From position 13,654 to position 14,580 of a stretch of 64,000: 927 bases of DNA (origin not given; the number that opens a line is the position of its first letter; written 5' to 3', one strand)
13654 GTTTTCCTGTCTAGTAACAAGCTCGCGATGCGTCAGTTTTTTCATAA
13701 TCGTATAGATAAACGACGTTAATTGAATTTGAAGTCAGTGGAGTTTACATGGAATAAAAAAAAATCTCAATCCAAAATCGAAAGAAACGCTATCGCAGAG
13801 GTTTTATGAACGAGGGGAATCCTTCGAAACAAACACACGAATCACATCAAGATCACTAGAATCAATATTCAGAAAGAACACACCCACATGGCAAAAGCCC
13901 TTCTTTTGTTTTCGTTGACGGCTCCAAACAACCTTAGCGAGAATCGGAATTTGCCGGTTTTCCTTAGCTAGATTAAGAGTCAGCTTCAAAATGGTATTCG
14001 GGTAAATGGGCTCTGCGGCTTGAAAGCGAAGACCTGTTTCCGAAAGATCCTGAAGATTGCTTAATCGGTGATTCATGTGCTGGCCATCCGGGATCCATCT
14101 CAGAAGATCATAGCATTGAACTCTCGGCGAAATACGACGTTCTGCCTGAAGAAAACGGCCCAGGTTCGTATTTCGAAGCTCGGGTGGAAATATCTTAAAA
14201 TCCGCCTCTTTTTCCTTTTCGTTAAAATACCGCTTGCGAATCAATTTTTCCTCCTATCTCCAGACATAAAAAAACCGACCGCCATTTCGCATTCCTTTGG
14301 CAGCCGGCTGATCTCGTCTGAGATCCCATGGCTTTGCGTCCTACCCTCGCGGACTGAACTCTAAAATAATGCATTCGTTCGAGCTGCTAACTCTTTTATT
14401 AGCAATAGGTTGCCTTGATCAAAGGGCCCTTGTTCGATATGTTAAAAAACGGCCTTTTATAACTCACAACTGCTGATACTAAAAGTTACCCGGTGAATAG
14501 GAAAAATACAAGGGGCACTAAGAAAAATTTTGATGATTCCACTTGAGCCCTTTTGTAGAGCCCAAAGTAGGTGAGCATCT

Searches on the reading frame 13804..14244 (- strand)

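Call 64: search_protein_families(library=pfam, proteins=[window:13804-14244:-], max_evalue=0.01)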
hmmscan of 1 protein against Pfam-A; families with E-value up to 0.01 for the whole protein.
window:13804-14244:- (146 aa): 1 family
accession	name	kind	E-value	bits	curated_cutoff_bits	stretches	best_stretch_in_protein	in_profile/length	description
PF07238.19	PilZ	-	2.6e-12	47.4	22.5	1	35-139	1-100/102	PilZ domain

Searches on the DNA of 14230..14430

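Call 52: search_rna_families(source=window, start=14230, end=14430, threshold=evalue, max_evalue=10, show_alignments=2)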
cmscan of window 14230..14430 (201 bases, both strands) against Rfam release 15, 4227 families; matches with E-value up to 10: 1.
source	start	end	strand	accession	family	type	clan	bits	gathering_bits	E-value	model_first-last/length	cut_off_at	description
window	14295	14423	-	RF03167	c-di-GMP-I-GGC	Cis-reg; riboswitch;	CL00126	32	59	4.1e-06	1-80/80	no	c-di-GMP-I-GGC riboswitch aptamer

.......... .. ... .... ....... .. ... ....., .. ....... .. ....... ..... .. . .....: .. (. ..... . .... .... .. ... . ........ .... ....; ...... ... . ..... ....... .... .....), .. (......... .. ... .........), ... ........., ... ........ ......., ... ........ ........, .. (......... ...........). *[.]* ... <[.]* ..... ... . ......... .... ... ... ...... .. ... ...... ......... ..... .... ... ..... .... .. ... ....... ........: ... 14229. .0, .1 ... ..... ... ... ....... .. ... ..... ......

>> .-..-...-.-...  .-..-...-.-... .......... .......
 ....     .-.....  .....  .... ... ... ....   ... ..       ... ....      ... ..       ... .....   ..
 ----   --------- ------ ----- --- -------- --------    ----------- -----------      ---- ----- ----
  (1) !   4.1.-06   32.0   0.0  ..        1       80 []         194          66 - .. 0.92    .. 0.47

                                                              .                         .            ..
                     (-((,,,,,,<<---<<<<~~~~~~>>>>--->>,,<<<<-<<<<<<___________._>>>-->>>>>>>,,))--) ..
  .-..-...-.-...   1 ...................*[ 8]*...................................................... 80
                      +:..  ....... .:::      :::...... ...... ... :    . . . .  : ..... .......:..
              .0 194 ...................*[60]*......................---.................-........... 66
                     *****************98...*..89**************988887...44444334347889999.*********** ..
